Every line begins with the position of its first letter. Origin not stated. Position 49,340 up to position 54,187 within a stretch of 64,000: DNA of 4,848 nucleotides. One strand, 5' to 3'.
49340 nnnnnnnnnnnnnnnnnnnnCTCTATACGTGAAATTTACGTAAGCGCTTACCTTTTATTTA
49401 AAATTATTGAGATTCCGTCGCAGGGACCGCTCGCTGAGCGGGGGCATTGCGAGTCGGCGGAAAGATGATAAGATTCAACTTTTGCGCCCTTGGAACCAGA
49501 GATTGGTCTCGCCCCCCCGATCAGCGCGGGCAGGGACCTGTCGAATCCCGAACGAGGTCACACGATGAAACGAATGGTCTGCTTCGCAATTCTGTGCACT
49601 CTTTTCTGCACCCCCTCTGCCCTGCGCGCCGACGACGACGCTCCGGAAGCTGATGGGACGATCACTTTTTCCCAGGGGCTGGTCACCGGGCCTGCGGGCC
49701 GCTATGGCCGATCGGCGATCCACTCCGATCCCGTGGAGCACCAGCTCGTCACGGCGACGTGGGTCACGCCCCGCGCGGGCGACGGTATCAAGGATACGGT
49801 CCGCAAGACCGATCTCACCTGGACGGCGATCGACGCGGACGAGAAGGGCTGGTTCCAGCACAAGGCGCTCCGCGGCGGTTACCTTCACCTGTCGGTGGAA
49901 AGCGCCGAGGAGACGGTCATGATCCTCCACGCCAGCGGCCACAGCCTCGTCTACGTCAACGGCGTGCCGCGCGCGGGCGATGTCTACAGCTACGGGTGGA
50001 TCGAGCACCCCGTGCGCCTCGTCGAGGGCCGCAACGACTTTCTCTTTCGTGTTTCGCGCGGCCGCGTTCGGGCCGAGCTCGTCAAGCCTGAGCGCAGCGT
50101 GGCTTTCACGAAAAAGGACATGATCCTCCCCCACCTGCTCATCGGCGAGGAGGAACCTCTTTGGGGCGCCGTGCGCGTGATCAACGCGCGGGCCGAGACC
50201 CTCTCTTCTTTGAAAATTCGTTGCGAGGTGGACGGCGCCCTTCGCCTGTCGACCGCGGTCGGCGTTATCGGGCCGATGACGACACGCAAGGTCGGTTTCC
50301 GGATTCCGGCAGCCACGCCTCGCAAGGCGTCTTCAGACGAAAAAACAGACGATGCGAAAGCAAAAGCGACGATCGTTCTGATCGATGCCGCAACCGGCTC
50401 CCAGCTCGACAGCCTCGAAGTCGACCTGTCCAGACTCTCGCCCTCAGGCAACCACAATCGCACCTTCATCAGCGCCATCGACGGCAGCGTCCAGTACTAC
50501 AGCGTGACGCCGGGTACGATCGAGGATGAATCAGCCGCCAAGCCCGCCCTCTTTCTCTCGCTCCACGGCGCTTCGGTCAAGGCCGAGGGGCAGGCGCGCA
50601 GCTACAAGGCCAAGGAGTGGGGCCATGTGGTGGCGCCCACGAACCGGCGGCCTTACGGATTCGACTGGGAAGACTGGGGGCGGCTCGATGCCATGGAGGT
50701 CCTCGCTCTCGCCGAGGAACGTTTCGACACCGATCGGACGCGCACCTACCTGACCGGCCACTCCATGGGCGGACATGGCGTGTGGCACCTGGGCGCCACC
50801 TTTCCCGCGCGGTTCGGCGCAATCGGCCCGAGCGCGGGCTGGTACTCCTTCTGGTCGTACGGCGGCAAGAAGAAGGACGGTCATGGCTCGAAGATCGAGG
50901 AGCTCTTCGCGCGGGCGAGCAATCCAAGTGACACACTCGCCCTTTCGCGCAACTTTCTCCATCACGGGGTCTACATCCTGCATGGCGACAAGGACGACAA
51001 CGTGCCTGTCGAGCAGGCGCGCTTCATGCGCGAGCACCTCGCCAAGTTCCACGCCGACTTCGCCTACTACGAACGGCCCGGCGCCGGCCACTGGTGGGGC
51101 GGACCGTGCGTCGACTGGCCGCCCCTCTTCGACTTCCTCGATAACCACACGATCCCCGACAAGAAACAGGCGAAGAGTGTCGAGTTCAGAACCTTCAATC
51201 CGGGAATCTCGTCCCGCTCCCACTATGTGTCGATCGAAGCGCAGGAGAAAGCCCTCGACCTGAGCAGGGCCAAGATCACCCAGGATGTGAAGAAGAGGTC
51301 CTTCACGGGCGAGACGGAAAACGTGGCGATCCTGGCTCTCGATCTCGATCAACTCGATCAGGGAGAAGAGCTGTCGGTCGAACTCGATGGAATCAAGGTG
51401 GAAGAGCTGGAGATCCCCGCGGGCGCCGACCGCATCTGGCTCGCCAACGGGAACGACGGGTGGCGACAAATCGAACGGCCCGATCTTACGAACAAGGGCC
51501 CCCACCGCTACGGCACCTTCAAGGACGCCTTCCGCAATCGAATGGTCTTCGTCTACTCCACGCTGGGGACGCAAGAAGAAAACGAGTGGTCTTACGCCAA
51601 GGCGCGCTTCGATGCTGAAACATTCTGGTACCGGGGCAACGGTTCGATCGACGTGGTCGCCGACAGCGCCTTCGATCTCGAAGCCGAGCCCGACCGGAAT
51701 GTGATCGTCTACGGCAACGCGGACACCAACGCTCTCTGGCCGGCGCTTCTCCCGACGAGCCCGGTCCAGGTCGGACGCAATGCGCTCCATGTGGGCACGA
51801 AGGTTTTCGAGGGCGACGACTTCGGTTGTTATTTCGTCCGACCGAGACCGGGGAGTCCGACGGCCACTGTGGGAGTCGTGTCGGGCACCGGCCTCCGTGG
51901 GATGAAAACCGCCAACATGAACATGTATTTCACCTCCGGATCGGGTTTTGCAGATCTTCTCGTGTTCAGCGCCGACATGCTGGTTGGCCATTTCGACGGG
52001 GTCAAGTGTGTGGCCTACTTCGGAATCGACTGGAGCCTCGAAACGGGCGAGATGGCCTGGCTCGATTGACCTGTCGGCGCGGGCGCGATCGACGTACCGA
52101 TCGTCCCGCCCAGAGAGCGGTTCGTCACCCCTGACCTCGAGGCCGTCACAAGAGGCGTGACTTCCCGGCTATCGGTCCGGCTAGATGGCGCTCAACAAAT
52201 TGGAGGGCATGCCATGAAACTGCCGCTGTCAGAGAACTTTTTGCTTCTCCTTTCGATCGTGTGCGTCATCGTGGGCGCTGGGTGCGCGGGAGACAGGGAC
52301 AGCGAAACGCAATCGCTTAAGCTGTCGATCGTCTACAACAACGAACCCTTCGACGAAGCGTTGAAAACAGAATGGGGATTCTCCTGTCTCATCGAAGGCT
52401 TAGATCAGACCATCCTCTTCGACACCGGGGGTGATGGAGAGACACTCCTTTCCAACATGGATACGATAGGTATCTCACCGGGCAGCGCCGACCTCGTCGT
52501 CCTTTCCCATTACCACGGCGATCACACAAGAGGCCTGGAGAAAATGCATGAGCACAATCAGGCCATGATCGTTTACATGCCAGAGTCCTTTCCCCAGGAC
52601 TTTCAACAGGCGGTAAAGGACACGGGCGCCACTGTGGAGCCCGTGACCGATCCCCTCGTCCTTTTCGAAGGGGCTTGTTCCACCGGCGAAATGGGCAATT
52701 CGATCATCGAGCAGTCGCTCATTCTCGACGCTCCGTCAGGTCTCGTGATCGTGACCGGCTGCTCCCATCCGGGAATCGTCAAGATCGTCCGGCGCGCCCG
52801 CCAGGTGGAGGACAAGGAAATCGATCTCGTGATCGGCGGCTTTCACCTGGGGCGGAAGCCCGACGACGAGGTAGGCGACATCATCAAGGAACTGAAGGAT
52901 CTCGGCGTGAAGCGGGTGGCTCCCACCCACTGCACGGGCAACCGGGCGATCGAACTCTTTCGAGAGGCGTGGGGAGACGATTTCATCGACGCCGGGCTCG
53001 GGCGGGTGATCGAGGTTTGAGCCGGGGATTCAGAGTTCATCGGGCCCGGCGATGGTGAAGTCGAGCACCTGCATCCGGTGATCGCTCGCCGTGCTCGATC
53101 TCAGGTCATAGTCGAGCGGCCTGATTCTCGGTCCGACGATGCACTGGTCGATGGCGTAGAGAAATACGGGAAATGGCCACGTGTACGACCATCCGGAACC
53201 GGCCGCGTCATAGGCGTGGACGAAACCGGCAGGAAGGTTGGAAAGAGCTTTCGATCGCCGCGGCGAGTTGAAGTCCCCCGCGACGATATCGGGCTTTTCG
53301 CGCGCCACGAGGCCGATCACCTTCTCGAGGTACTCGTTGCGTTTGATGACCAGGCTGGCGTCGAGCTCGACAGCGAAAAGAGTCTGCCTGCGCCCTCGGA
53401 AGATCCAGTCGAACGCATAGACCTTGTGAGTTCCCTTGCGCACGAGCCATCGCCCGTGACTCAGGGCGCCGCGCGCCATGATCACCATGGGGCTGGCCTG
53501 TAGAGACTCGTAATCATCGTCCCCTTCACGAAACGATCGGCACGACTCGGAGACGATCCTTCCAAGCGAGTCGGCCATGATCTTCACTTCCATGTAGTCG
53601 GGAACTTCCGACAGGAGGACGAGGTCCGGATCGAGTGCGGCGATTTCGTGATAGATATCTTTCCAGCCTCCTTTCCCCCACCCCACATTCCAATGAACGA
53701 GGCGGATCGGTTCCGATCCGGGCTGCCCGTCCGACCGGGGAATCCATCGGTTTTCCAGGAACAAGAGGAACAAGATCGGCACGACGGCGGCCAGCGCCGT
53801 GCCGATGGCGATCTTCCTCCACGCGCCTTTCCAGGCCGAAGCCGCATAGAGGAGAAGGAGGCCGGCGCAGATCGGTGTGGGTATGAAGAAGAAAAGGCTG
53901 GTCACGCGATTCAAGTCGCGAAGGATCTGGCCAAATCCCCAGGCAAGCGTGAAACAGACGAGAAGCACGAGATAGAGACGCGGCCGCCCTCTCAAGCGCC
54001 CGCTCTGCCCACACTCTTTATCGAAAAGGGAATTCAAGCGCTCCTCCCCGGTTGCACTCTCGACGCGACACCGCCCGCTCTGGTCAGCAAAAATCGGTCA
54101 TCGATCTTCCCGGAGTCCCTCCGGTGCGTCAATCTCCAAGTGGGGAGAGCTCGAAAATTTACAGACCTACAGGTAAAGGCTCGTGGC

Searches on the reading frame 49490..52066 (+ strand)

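Call 12: search_protein_families(library=pfam, proteins=[window:49490-52066:+], max_evalue=0.00001)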
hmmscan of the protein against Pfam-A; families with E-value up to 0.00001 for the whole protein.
window:49490-52066:+ (859 aa): 2 families
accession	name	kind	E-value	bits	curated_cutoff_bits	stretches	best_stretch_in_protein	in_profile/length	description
PF00326.27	Peptidase_S9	-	4.4e-09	36.6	22.6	1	392-538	39-191/213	Prolyl oligopeptidase family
PF00756.26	Esterase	-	7.4e-09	36.2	22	1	380-511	78-207/251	Putative esterase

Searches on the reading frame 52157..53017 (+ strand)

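Call 12: search_protein_families(library=pfam, proteins=[window:52157-53017:+], max_evalue=0.00001)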
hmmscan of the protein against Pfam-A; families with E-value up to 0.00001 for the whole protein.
window:52157-53017:+ (287 aa): 2 families
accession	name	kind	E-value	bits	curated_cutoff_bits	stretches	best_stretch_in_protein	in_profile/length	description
PF00753.33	Lactamase_B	-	1.6e-09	38.5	22.7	1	77-155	9-88/196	Metallo-beta-lactamase superfamily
PF12706.13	Lactamase_B_2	-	2.4e-06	27.7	27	0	85-151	2-72/200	Beta-lactamase superfamily domain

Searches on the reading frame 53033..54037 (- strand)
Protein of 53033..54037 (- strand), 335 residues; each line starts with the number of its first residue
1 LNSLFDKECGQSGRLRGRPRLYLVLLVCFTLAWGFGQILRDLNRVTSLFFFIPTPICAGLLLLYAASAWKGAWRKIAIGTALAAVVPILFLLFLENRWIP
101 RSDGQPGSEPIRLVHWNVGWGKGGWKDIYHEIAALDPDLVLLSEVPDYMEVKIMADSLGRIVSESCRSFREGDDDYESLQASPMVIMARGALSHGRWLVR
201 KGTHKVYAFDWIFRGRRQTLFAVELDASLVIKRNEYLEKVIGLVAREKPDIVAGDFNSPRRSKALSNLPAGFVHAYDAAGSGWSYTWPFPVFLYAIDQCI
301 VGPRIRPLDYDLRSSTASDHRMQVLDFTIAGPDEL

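Call 12: search_protein_families(library=pfam, proteins=[window:53033-54037:-], max_evalue=0.00001)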
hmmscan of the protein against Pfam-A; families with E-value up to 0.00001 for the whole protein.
window:53033-54037:- (335 aa): 1 family
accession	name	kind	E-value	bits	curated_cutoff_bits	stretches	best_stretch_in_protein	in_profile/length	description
PF03372.29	Exo_endo_phos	-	1.1e-09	38.8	24.5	1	115-320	2-225/225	Endonuclease/Exonuclease/phosphatase family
